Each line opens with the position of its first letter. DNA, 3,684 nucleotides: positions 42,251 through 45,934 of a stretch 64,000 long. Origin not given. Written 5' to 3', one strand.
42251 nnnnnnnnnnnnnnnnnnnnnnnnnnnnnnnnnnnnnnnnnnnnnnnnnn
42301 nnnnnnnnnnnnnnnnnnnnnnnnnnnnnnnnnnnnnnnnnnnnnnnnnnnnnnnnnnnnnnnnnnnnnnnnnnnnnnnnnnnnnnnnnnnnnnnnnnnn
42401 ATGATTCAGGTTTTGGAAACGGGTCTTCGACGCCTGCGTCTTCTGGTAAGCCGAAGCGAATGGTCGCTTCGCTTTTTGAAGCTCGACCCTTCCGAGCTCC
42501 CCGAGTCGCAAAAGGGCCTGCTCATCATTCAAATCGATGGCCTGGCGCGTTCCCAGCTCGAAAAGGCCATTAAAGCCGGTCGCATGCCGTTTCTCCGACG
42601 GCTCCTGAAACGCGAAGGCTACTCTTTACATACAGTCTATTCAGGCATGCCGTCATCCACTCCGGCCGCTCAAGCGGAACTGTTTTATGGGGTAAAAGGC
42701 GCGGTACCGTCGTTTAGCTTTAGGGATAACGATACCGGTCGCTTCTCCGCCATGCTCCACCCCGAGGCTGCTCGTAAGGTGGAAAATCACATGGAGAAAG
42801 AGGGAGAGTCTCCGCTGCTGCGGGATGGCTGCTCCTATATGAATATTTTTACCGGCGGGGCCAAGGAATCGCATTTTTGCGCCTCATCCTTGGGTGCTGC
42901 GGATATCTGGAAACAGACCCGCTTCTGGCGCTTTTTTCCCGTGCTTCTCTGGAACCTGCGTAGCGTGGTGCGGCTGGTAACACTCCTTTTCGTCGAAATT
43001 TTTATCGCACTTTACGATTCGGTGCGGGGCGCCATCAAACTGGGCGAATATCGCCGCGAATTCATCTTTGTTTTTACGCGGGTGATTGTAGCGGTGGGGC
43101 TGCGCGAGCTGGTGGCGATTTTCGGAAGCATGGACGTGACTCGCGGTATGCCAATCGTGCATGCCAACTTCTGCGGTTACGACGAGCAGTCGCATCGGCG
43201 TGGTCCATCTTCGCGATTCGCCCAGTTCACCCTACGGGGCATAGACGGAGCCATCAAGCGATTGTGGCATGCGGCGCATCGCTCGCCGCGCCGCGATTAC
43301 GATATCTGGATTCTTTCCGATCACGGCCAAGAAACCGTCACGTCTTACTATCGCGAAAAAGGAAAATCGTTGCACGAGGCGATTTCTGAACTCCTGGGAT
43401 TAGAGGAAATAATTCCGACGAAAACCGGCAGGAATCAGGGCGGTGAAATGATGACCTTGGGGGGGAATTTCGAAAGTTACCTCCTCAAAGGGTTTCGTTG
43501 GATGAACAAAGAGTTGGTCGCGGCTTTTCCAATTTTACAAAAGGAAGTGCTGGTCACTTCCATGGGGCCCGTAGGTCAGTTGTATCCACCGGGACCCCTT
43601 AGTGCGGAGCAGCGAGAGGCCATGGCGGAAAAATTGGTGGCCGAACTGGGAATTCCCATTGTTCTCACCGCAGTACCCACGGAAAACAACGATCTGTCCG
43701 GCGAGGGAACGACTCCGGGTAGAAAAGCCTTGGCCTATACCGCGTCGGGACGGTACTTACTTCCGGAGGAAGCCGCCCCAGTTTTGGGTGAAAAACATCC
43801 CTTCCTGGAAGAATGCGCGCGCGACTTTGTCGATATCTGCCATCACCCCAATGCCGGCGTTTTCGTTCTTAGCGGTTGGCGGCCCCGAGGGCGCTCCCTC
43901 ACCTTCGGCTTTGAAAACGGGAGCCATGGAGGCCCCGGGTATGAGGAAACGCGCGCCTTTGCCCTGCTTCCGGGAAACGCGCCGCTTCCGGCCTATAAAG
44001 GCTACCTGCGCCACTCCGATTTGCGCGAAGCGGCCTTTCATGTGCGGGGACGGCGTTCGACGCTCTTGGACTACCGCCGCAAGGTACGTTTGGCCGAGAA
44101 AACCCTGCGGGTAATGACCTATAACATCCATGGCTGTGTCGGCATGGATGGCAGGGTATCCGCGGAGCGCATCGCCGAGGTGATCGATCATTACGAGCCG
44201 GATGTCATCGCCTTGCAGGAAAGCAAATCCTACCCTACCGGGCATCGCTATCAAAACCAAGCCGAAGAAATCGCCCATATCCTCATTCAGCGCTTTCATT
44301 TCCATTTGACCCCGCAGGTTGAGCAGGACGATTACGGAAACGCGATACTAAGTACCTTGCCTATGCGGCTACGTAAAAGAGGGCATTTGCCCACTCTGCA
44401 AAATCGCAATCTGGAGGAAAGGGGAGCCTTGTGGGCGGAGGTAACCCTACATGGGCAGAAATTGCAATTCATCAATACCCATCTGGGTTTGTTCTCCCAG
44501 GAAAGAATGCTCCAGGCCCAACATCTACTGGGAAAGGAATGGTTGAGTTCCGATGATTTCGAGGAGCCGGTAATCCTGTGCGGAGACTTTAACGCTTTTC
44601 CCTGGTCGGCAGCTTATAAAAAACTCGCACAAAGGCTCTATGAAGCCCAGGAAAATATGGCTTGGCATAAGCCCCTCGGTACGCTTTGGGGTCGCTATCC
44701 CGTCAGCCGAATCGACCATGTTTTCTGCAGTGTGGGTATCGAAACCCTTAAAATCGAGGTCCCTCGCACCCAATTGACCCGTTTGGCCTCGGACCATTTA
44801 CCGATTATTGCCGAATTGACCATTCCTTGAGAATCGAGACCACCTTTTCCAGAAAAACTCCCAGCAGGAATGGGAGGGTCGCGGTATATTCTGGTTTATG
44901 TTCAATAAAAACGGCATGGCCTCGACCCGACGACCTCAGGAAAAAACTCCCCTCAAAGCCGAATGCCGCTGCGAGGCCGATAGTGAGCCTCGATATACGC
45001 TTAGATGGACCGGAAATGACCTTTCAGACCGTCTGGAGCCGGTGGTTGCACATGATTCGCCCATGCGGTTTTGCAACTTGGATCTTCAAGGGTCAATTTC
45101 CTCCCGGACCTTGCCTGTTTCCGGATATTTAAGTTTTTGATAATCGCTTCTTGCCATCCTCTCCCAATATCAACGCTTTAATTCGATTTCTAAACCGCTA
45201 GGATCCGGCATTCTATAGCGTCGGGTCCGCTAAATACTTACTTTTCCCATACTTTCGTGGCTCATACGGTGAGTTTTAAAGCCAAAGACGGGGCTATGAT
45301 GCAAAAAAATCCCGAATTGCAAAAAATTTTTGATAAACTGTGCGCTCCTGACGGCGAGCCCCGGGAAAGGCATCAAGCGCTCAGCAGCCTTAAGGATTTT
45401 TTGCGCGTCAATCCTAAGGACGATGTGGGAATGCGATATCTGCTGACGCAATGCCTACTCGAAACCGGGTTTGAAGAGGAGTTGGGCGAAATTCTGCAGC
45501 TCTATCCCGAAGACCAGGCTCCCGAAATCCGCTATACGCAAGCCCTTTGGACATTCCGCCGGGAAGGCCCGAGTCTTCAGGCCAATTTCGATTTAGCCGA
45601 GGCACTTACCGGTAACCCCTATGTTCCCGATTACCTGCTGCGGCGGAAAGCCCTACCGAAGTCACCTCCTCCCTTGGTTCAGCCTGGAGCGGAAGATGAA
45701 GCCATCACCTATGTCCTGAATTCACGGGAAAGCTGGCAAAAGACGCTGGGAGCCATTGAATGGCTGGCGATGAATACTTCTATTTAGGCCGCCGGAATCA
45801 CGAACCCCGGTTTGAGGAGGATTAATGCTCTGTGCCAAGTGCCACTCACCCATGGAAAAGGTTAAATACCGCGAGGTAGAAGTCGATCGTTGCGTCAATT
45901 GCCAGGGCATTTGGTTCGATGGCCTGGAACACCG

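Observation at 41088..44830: GT4 glycosyltransferase translationally coupled to a phosphodiesterase-like/EEP two-domain enzyme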

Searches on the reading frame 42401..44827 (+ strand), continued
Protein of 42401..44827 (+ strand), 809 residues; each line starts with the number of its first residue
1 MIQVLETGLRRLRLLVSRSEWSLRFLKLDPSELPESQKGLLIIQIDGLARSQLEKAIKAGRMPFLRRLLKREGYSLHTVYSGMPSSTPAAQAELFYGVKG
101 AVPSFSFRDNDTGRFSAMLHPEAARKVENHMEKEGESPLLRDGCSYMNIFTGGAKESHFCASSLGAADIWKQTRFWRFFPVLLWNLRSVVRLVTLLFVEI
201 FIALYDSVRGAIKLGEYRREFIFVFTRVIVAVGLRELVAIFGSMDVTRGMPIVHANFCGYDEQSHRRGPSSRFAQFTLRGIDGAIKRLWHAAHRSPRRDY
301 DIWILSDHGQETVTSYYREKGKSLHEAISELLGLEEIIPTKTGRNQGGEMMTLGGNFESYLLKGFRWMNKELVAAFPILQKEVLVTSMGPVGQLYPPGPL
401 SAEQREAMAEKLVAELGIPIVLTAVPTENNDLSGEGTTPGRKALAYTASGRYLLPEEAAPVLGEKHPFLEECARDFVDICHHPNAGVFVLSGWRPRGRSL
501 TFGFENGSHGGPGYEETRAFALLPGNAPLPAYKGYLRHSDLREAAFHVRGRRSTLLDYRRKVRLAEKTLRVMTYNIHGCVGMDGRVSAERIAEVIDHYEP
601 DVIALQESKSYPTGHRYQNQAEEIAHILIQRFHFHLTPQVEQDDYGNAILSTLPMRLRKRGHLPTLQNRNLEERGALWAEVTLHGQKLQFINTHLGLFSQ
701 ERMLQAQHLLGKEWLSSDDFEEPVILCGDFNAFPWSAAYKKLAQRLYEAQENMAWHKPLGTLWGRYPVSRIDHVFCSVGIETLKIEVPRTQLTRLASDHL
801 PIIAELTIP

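Call 74: list_cluster_members(proteins=[P0001, P0004, P0118])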
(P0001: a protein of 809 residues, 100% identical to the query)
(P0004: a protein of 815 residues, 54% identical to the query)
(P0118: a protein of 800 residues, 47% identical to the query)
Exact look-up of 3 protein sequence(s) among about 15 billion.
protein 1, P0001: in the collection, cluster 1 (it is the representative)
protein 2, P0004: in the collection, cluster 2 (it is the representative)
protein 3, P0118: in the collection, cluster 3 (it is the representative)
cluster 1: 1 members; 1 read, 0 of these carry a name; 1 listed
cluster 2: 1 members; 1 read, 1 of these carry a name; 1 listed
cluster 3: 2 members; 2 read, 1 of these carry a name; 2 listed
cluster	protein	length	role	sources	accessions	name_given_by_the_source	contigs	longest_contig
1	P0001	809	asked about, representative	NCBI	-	-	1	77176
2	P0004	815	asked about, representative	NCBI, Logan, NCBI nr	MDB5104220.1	MAG: oxidoreductase [Fibrobacteres bacterium] | oxidoreductase [Fibrobacterota bacterium]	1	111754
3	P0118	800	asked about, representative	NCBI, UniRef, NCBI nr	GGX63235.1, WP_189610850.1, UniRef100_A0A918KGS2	endonuclease/exonuclease/phosphatase family protein [Saccharospirillum salsuginis] | Endonuclease/exonuclease/phosphatase domain-containing protein n=1 Tax=Saccharospirillum ...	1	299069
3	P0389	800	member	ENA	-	-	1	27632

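Call 75: search_protein_families(library=ncbifam, proteins=[L003:8700-9992:+, L004:6718-8001:+, L005:1246-2532:+, L006:6742-8001:+, L007:6697-8001:+, L001:8712-10001:+], max_evalue=1e-30)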
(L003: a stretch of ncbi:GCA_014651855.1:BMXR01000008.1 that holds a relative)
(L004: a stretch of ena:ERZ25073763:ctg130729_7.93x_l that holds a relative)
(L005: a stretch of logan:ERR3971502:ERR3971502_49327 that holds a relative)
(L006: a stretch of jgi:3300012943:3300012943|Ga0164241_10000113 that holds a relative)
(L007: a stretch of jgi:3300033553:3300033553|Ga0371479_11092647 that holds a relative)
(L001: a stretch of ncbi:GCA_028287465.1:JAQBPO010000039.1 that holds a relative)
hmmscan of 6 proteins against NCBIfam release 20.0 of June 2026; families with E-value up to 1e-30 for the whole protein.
L003:8700-9992:+ (431 aa): 3 families
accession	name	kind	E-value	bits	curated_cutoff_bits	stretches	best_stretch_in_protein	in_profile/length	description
NF049988.1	MGlcDAGSynMgs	equivalog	5e-37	128.2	400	1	1-378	1-387/398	alpha-monoglucosyldiacylglycerol synthase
NF053787.1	GlcN_PG_synth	equivalog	1.2e-33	116.5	480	1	1-358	1-339/361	N-acetylglucosaminyl phosphatidylglycerol synthase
TIGR04063.1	stp3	hypoth_equivalog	4.2e-32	111.5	442.05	1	72-354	80-370/397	TIGR04063 family PEP-CTERM/XrtA system glycosyltransferase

L004:6718-8001:+ (428 aa): 4 families
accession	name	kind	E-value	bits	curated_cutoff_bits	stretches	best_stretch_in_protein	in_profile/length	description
NF049988.1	MGlcDAGSynMgs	equivalog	2.6e-41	142.3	400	1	1-379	1-388/398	alpha-monoglucosyldiacylglycerol synthase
TIGR04063.1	stp3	hypoth_equivalog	5.5e-35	121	442.05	1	65-379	73-396/397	TIGR04063 family PEP-CTERM/XrtA system glycosyltransferase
NF053787.1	GlcN_PG_synth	equivalog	2.6e-34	118.7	480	1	1-379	1-360/361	N-acetylglucosaminyl phosphatidylglycerol synthase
TIGR03449.1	mycothiol_MshA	equivalog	2.6e-33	115.5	462.5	1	82-378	100-403/406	D-inositol-3-phosphate glycosyltransferase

L005:1246-2532:+ (429 aa): 3 families
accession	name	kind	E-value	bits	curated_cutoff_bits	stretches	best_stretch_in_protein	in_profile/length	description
NF049988.1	MGlcDAGSynMgs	equivalog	1.9e-40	139.4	400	1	1-378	1-387/398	alpha-monoglucosyldiacylglycerol synthase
NF053787.1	GlcN_PG_synth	equivalog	4.3e-33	114.6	480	1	1-376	1-357/361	N-acetylglucosaminyl phosphatidylglycerol synthase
TIGR04063.1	stp3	hypoth_equivalog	8.3e-32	110.5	442.05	1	65-357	73-373/397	TIGR04063 family PEP-CTERM/XrtA system glycosyltransferase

L006:6742-8001:+ (420 aa): 3 families
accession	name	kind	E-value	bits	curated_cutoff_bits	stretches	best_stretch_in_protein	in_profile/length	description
NF049988.1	MGlcDAGSynMgs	equivalog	9.6e-40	137.1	400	1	1-384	1-392/398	alpha-monoglucosyldiacylglycerol synthase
NF053787.1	GlcN_PG_synth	equivalog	2.1e-35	122.3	480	1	1-380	1-360/361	N-acetylglucosaminyl phosphatidylglycerol synthase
TIGR04063.1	stp3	hypoth_equivalog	3.1e-31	108.7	442.05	1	76-380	83-396/397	TIGR04063 family PEP-CTERM/XrtA system glycosyltransferase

L007:6697-8001:+ (435 aa): 2 families
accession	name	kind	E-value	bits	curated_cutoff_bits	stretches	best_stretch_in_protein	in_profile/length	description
NF049988.1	MGlcDAGSynMgs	equivalog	8e-41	140.7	400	1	1-380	1-389/398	alpha-monoglucosyldiacylglycerol synthase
NF053787.1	GlcN_PG_synth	equivalog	1.2e-36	126.3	480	1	1-362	1-343/361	N-acetylglucosaminyl phosphatidylglycerol synthase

L001:8712-10001:+ (430 aa): 4 families
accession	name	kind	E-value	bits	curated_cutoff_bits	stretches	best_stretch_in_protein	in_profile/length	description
NF049988.1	MGlcDAGSynMgs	equivalog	5.9e-45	154.3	400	1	1-382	1-391/398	alpha-monoglucosyldiacylglycerol synthase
TIGR04063.1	stp3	hypoth_equivalog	1.6e-33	116.2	442.05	1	80-378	88-395/397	TIGR04063 family PEP-CTERM/XrtA system glycosyltransferase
NF053787.1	GlcN_PG_synth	equivalog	4e-33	114.7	480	1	1-359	1-339/361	N-acetylglucosaminyl phosphatidylglycerol synthase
TIGR03449.1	mycothiol_MshA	equivalog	6.9e-33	114.1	462.5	1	86-379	104-404/406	D-inositol-3-phosphate glycosyltransferase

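Call 77: search_protein_families(library=pfam, proteins=[L044:4690-5595:+, L055:4634-5545:+, L084:4703-5320:+, L052:4727-5230:+], max_evalue=0.01)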
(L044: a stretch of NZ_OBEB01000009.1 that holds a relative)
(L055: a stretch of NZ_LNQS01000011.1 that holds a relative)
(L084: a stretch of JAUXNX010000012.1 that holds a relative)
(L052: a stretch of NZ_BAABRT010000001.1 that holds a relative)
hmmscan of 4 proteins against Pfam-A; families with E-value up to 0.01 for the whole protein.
L044:4690-5595:+ (302 aa): 4 families
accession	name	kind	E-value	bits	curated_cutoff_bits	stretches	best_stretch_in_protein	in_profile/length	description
PF00561.26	Abhydrolase_1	-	1.5e-25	90.7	25.8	1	25-283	2-241/245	alpha/beta hydrolase fold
PF12146.15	Hydrolase_4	-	5.2e-12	46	27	1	52-281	34-233/239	Serine aminopeptidase, S33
PF12697.13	Abhydrolase_6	-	9e-09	36.7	26.3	1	26-196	1-152/217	Alpha/beta hydrolase family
PF03096.20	Ndr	-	0.00083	18.6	23.3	1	73-141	81-149/283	Ndr family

L055:4634-5545:+ (304 aa): 2 families
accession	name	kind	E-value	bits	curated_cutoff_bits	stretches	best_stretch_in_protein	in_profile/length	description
PF00561.26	Abhydrolase_1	-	3.4e-23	83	25.8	1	25-282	2-240/245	alpha/beta hydrolase fold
PF12146.15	Hydrolase_4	-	2.7e-12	46.9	27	1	43-282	25-234/239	Serine aminopeptidase, S33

L084:4703-5320:+ (206 aa): 1 family
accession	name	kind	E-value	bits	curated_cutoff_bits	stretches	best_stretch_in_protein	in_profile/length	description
PF01810.24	LysE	-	3.1e-16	59.9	25.6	1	23-197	2-182/193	LysE type translocator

L052:4727-5230:+ (168 aa): 0 families

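Call 83: search_solved_structures(query=A1, max_evalue=0.001, show_alignments=0)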
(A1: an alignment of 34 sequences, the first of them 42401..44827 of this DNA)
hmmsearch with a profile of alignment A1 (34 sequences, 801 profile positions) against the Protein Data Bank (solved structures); distinct sequences matched with E-value up to 0.001: 13.
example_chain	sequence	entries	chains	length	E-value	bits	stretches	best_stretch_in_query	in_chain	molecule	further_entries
4ruw_A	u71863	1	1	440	6.8e-14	54.2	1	552-796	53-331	Endonuclease/exonuclease/phosphatase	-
3g6s_A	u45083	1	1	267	1.1e-13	53.6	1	642-798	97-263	Putative endonuclease/exonuclease/phosphatase family protein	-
3teb_A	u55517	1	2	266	4.8e-12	48.1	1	553-794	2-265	Endonuclease/exonuclease/phosphatase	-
3l1w_A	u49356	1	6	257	1.2e-09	40.2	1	659-794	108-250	Uncharacterized protein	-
6mal_A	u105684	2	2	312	2.3e-05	26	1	581-765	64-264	Nocturnin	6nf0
6bt1_A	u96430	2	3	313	2.4e-05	26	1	581-765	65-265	Nocturnin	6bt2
4c1r_A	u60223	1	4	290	7.9e-05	24.2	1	659-774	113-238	MANNOSYL-6-PHOSPHATASE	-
3mpr_A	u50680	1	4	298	0.00013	23.5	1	660-774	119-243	Putative endonuclease/exonuclease/phosphatase family protein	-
5ht2_A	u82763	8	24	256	0.00055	21.4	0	551-722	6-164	Tyrosyl-DNA phosphodiesterase 2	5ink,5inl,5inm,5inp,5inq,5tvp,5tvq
4gyz_A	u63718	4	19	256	0.00058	21.4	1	552-722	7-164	Tyrosyl-DNA phosphodiesterase 2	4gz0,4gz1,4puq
4gz2_A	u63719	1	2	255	0.00058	21.3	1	552-722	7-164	Tyrosyl-DNA phosphodiesterase 2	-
5inn_A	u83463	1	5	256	0.00063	21.2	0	551-722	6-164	Tyrosyl-DNA phosphodiesterase 2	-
5j3z_A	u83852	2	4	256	0.00068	21.1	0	551-722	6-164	Tyrosyl-DNA phosphodiesterase 2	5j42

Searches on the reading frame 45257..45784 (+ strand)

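Call 7: search_protein_families(library=pfam, proteins=[window:45257-45784:+], max_evalue=0.01)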
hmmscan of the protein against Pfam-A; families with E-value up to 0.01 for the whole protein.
window:45257-45784:+ (176 aa): 1 family
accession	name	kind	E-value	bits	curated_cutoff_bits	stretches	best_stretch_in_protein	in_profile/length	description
PF04184.18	ST7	-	0.00093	18.2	24.3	1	113-171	363-420/533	ST7 protein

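Call 8: search_protein_families(library=ncbifam, proteins=[window:45257-45784:+], max_evalue=0.01)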
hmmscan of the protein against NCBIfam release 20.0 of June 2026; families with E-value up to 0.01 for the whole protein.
window:45257-45784:+ (176 aa): 0 families
